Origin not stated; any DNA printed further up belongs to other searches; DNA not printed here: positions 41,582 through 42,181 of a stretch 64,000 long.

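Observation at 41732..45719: Orphan Flp pilin divergently paired with a giant modular Cys-rich/IPT lipoprotein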

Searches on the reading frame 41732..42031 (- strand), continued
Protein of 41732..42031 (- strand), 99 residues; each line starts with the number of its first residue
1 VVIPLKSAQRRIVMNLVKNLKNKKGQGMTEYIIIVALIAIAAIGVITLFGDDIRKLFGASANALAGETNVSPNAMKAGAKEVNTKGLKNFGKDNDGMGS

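Call 41: search_protein_families(library=pfam, proteins=[L042:10322-11170:+, L042:11193-12692:+, L042:12581-13573:+, L042:13570-14364:+, L042:14361-15056:+, L042:16163-17629:+, L042:17629-19353:+, L042:19350-20192:+, L005:10251-10808:+, L005:9492-9920:+], max_evalue=0.001)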
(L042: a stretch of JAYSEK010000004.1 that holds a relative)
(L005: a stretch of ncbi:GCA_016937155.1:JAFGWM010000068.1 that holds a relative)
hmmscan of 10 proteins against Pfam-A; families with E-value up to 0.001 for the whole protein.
L042:10322-11170:+ (282 aa): 2 families
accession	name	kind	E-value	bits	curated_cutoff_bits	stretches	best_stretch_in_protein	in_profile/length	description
PF00691.25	OmpA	-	3.8e-24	85.3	27.2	1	180-274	2-98/98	OmpA family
PF05359.17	DUF748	-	1.9e-05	23.4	50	1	177-243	880-943/1037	Domain of Unknown Function (DUF748)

L042:11193-12692:+ (499 aa): 1 family
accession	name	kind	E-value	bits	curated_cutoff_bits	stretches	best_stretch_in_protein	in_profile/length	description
PF13400.11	Tad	-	2.4e-08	34.6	22.3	1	22-69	1-47/47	Putative Flp pilus-assembly TadE/G-like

L042:12581-13573:+ (330 aa): 0 families

L042:13570-14364:+ (264 aa): 1 family
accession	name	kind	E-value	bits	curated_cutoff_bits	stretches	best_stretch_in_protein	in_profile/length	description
PF07811.17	TadE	-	6.4e-06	26.6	22.9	1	18-59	1-42/43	TadE-like protein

L042:14361-15056:+ (231 aa): 0 families

L042:16163-17629:+ (488 aa): 2 families
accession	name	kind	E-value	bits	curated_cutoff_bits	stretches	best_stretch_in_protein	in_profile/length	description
PF00263.26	Secretin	-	4.8e-34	117.8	27.5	1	294-450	1-168/169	Bacterial type II and III secretion system protein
PF13629.12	T2SS-T3SS_pil_N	-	1.7e-11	44.1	23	1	80-143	6-71/72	Pilus formation protein N terminal region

L042:17629-19353:+ (574 aa): 4 families
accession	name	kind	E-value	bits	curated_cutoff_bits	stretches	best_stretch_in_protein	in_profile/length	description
PF00437.27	T2SSE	-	6.7e-66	222.9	24.9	1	214-505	4-288/370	Type II/IV secretion system protein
PF00498.31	FHA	-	2.3e-16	60.4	20.7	1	21-84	2-67/67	FHA domain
PF16697.10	Yop-YscD_cpl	-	2.8e-13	50.4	33.2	1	14-86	13-86/94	Inner membrane component of T3SS, cytoplasmic domain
PF00005.33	ABC_tran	-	0.00057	20.9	25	0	335-371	5-42/137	ABC transporter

L042:19350-20192:+ (280 aa): 2 families
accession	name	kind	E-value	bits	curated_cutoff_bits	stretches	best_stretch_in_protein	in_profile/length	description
PF00482.28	T2SSF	-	2.8e-17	63.3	25.2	1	114-238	3-124/125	Type II secretion system (T2SS), protein F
PF11346.13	DUF3149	-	0.00074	19.5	23.2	0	248-272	4-28/40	Protein of unknown function (DUF3149)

L005:10251-10808:+ (185 aa): 1 family
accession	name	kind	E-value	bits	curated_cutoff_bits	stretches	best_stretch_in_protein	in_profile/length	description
PF01478.23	Peptidase_A24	-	6.1e-14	52.8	26.5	1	14-115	3-104/104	Type IV leader peptidase family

L005:9492-9920:+ (142 aa): 0 families

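Call 60: find_homologous_proteins(query=L005:10251-10805:+, max_evalue=0.00001)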
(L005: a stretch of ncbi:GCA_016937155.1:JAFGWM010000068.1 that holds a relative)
Query L005:10251-10805:+ (185 aa): 16 proteins with E <= 0.00001 among 817 candidates.
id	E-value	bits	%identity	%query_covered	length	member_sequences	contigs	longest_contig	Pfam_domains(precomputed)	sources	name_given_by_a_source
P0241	1.0e-111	389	100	100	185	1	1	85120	PF01478.24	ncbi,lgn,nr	ncbi:MAG: prepilin peptidase [Deltaproteobacteria bacterium]|nr:prepilin peptidase [Deltaproteobacte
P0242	2.2e-51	192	51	99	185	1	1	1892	PF01478.24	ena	-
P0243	2.6e-51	192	58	90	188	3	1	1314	PF01478.24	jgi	-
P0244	8.0e-51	191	48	99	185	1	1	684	PF01478.24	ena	-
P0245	4.3e-49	185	55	90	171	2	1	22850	PF01478.24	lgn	-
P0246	3.8e-14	71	37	53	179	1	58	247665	PF01478.24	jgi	jgi:prepilin peptidase CpaA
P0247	1.7e-13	69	38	79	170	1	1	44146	PF01478.24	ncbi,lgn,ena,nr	ncbi:MAG TPA: prepilin peptidase [Vicinamibacterales bacterium]|nr:prepilin peptidase [Vicinamibacte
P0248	4.4e-12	64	34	76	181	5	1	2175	PF01478.24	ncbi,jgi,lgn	jgi:prepilin peptidase CpaA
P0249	9.3e-11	60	35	84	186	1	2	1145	PF01478.24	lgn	-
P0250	7.8e-10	57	31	75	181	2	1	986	PF01478.24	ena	-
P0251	2.6e-9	55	34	82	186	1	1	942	PF01478.24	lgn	-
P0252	9.0e-9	54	32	87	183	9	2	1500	PF01478.24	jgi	jgi:prepilin peptidase CpaA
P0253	1.4e-8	53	30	72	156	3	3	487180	PF01478.24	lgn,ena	-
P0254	2.5e-8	52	35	84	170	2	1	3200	PF01478.24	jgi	jgi:prepilin peptidase CpaA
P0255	8.4e-8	50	32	83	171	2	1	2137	PF01478.24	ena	-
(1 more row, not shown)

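Call 71: find_encoding_contigs(protein=P0128, flank=10000, max_places=3)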
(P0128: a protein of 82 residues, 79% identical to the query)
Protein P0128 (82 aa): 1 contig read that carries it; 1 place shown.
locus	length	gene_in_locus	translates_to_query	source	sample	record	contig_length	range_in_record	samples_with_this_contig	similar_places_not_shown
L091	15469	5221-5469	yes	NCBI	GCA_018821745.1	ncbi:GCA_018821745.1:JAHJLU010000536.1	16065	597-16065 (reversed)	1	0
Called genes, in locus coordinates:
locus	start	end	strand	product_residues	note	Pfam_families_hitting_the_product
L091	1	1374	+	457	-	PF07889:DUF1664 (faint), PF28544:Helical_needle (weak), PF27164:Aq_493_lipo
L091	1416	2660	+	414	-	PF00202:Aminotran_3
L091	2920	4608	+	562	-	PF00501:AMP-binding, PF13193:AMP-binding_C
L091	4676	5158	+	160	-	-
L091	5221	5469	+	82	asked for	PF04964:Flp_Fap (weak)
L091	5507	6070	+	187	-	PF01478:Peptidase_A24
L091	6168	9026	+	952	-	PF08479:POTRA_2 (faint), PF07244:POTRA, PF01103:Omp85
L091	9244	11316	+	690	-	PF00009:GTP_EFTU, PF22042:EF-G_D2, PF03144:GTP_EFTU_D2 (weak), PF14492:EFG_III, PF03764:EFG_IV, PF00679:EFG_C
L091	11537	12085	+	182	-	PF00072:Response_reg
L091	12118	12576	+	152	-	PF08211:dCMP_cyt_deam_2, PF00383:dCMP_cyt_deam_1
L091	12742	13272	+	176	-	PF06803:DUF1232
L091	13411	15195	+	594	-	-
